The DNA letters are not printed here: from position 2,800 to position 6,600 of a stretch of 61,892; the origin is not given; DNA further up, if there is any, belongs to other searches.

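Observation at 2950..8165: BNR propeller fused to an exported FAD oxidoreductase, plus a stand-alone paralog: a candidate uncharacterised redox step on sialoglycans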

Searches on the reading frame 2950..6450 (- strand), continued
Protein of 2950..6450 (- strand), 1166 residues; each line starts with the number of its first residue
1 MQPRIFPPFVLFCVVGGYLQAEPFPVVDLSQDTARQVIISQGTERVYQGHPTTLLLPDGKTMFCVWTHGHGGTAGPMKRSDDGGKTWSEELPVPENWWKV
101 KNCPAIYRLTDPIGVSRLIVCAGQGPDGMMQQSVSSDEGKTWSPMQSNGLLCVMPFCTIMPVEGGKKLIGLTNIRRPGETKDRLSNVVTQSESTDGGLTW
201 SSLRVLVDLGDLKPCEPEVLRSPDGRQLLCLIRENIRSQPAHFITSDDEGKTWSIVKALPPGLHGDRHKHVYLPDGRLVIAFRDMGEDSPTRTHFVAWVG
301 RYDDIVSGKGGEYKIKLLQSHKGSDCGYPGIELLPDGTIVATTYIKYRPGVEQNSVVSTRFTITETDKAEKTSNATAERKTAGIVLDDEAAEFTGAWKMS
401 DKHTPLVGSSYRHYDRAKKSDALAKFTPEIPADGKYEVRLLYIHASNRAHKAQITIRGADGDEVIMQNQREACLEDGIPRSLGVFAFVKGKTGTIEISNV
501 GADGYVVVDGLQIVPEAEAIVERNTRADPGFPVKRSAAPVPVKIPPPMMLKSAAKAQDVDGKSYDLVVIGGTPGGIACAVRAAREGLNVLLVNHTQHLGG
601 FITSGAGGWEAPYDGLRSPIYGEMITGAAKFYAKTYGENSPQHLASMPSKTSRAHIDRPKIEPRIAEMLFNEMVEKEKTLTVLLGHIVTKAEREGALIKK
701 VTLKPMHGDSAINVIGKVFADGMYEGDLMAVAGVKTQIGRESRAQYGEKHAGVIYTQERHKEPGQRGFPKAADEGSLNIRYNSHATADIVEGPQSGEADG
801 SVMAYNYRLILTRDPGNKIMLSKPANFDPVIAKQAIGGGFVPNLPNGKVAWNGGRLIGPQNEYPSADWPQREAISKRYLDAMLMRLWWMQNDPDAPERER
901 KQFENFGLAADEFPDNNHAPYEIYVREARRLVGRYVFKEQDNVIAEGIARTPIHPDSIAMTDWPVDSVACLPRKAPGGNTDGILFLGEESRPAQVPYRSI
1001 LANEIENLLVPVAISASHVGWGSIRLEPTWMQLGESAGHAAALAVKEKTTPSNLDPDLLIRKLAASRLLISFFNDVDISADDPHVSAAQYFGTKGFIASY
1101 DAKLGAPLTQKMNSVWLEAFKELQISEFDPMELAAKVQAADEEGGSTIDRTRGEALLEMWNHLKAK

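Call 72: search_protein_families(library=pfam, proteins=[L051:5834-13423:+, L052:6128-14287:+], max_evalue=0.0001)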
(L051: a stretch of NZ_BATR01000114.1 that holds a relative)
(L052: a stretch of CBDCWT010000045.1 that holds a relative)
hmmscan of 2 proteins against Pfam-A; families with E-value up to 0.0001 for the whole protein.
L051:5834-13423:+ (2530 aa): 8 families
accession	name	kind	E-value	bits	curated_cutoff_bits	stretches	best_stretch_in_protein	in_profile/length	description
PF12831.13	FAD_oxidored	-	3.7e-79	267.4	27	1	1931-2429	1-416/416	FAD dependent oxidoreductase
PF13088.12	BNR_2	-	3.4e-42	145.2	31.4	2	1059-1354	14-273/277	BNR repeat-like domain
PF03629.24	SASA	-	3.7e-42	144.9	24.8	3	791-891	119-221/226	Carbohydrate esterase, sialic acid-specific acetylesterase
PF25275.1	Golvesin_C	-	2.7e-17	63.5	31.6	1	1755-1880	9-131/132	Golvesin C-terminal domain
PF13859.12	BNR_3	-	1.3e-13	51.5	27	1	1036-1266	2-211/308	BNR repeat-like domain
PF02012.26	BNR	-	1.9e-12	45.6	27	0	1445-1454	2-11/12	BNR/Asp-box repeat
PF00890.30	FAD_binding_2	-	1e-06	28.6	20.4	1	1931-2017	1-86/414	FAD binding domain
PF24316.1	Tli3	-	5.1e-06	27.3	27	0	1030-1089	48-108/129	T6SS Tli3 immunity protein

L052:6128-14287:+ (2720 aa): 19 families
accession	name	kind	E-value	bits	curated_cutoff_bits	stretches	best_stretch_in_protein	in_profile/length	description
PF12831.13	FAD_oxidored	-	6e-265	879.4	27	3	741-1262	1-416/416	FAD dependent oxidoreductase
PF24996.1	NANM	-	1.4e-32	113.4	45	2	19-130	222-346/350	N-acetylneuraminate epimerase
PF13088.12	BNR_2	-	1.6e-22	80.6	31.4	1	406-704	16-275/277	BNR repeat-like domain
PF25275.1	Golvesin_C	-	7.1e-20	71.9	31.6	1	1296-1422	4-130/132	Golvesin C-terminal domain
PF07992.20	Pyr_redox_2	-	1.7e-16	60.9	26.1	1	2108-2148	1-44/291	Pyridine nucleotide-disulphide oxidoreductase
PF13450.12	NAD_binding_8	-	9.4e-14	51.9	21.9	1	2112-2147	1-36/68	NAD(P)-binding Rossmann-like domain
PF24681.1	Kelch_KLHDC2_KLHL20_DRC7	-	5.7e-11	42.6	50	1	100-315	4-194/221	KLHDC2/KLHL20/DRC7 Kelch-repeats domain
PF03486.20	HI0933_like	-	1.7e-10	41.2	50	0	2109-2144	2-37/244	HI0933-like protein Rossmann domain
PF13859.12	BNR_3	-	3e-10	40.4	27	1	379-616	2-210/308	BNR repeat-like domain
PF00890.30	FAD_binding_2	-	3.5e-09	36.8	20.4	0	1469-1519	1-51/414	FAD binding domain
PF01134.28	GIDA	-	2e-08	34.2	22.1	0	2109-2145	1-38/391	Glucose inhibited division protein A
PF01946.23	Thi4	-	3e-08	33.6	26.2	0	2107-2155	17-66/235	Thi4 family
PF01344.31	Kelch_1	-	3.4e-07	30.1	20.1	0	145-182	1-35/46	Kelch motif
PF01266.30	DAO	-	1.2e-06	28.7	27.9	0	2109-2144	1-37/353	FAD dependent oxidoreductase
PF02012.26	BNR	-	1.5e-06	27.7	27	0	553-564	1-12/12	BNR/Asp-box repeat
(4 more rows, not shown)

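Call 74: search_protein_families(library=pfam, proteins=[L050:1418-8650:+, L048:9368-14602:+, L061:9011-14449:+, L049:8663-13924:+, L060:1481-6979:+], max_evalue=0.000001)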
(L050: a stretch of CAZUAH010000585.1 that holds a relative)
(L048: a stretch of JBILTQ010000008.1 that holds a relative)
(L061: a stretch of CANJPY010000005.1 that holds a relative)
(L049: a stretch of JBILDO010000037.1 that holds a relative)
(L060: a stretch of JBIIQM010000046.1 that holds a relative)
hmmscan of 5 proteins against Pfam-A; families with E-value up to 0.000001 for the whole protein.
L050:1418-8650:+ (2411 aa): 8 families
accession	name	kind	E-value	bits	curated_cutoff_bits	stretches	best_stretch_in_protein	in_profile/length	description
PF12831.13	FAD_oxidored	-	2.9e-274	910.1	27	3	3-517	1-416/416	FAD dependent oxidoreductase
PF25275.1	Golvesin_C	-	6.9e-38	130.1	31.6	2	548-676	2-130/132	Golvesin C-terminal domain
PF13088.12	BNR_2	-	4.6e-32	111.9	31.4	1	1448-1661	85-274/277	BNR repeat-like domain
PF07992.20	Pyr_redox_2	-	2e-17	64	26.1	0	1897-2055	1-108/291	Pyridine nucleotide-disulphide oxidoreductase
PF13450.12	NAD_binding_8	-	4.8e-13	49.6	21.9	0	736-772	1-37/68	NAD(P)-binding Rossmann-like domain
PF03486.20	HI0933_like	-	1.1e-10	41.8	50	0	733-768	2-37/244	HI0933-like protein Rossmann domain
PF00890.30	FAD_binding_2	-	2.7e-09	37.2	20.4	0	733-769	1-37/414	FAD binding domain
PF13859.12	BNR_3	-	1.9e-08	34.5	27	0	1477-1570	126-212/308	BNR repeat-like domain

L048:9368-14602:+ (1745 aa): 7 families
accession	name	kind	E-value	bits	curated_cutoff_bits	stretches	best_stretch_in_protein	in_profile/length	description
PF12831.13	FAD_oxidored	-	3.2e-179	597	27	2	417-931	1-416/416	FAD dependent oxidoreductase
PF13088.12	BNR_2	-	4.8e-31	108.6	31.4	1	149-354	84-265/277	BNR repeat-like domain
PF25275.1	Golvesin_C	-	9.9e-19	68.1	31.6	1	965-1088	5-131/132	Golvesin C-terminal domain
PF07992.20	Pyr_redox_2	-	3.1e-11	43.7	26.1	0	1138-1188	1-54/291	Pyridine nucleotide-disulphide oxidoreductase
PF13859.12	BNR_3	-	8e-10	39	27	1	149-275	92-215/308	BNR repeat-like domain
PF00890.30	FAD_binding_2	-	3e-07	30.4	20.4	0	1139-1191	1-53/414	FAD binding domain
PF13450.12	NAD_binding_8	-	7.5e-07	29.8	21.9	0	1142-1178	1-37/68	NAD(P)-binding Rossmann-like domain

L061:9011-14449:+ (1813 aa): 5 families
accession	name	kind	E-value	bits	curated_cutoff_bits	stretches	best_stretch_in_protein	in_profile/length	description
PF12831.13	FAD_oxidored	-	5.8e-174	579.7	27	2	652-1175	1-416/416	FAD dependent oxidoreductase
PF13088.12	BNR_2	-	1.3e-31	110.5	31.4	1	377-599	71-275/277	BNR repeat-like domain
PF13859.12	BNR_3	-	1.1e-09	38.6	27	0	421-517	128-216/308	BNR repeat-like domain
PF07992.20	Pyr_redox_2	-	1.9e-08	34.5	26.1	0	1210-1262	1-56/291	Pyridine nucleotide-disulphide oxidoreductase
PF13450.12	NAD_binding_8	-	1.3e-07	32.2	21.9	0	1214-1250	1-37/68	NAD(P)-binding Rossmann-like domain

L049:8663-13924:+ (1754 aa): 7 families
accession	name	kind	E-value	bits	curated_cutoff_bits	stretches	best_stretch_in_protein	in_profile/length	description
PF12831.13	FAD_oxidored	-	1.9e-185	617.5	27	2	447-961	1-416/416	FAD dependent oxidoreductase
PF13088.12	BNR_2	-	5.7e-31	108.3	31.4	1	180-384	85-265/277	BNR repeat-like domain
PF25275.1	Golvesin_C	-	2.9e-16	60.2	31.6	1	991-1115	5-131/132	Golvesin C-terminal domain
PF07992.20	Pyr_redox_2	-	2.3e-12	47.4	26.1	0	1158-1194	1-39/291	Pyridine nucleotide-disulphide oxidoreductase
PF03486.20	HI0933_like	-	2.9e-08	33.9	50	0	1159-1202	2-46/244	HI0933-like protein Rossmann domain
PF13859.12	BNR_3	-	3.4e-08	33.7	27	1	151-304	63-214/308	BNR repeat-like domain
PF13450.12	NAD_binding_8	-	4.9e-08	33.6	21.9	0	1162-1199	1-38/68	NAD(P)-binding Rossmann-like domain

L060:1481-6979:+ (1833 aa): 5 families
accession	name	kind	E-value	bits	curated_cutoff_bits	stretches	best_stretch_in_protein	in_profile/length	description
PF12831.13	FAD_oxidored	-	3.7e-279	926.2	27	3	72-599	1-416/416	FAD dependent oxidoreductase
PF00890.30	FAD_binding_2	-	2.8e-12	47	20.4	0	631-677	1-47/414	FAD binding domain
PF07992.20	Pyr_redox_2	-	9.9e-12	45.3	26.1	0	630-671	1-45/291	Pyridine nucleotide-disulphide oxidoreductase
PF13450.12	NAD_binding_8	-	1.7e-10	41.5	21.9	0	634-671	1-38/68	NAD(P)-binding Rossmann-like domain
PF03486.20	HI0933_like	-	2.2e-10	40.9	50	0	631-679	2-51/244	HI0933-like protein Rossmann domain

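Call 88: find_encoding_contigs(protein=P0271, flank=10000, max_places=1)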
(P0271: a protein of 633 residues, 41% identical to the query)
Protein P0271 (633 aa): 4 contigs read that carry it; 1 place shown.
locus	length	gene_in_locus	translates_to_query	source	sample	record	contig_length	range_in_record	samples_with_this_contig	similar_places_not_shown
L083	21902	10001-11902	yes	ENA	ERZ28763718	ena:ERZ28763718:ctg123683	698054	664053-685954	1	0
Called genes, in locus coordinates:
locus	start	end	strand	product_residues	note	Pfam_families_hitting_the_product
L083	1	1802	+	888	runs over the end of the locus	PF19501:PcRGLX_1st, PF21345:PcRGLX_2nd, PF21346:PcRGLX_3rd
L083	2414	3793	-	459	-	PF04389:Peptidase_M28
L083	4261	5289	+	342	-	PF04616:Glyco_hydro_43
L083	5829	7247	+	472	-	PF06917:Pectate_lyase_2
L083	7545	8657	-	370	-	PF03841:SelA (weak)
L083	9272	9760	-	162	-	-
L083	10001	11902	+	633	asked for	PF12831:FAD_oxidored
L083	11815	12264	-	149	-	-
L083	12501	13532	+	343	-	PF01408:GFO_IDH_MocA, PF22725:GFO_IDH_MocA_C3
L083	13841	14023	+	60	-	-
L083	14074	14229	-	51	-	-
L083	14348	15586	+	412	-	PF14294:DUF4372, PF01609:DDE_Tnp_1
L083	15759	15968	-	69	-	PF01610:DDE_Tnp_ISL3 (weak)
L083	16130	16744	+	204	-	PF04286:DUF445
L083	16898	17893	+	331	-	-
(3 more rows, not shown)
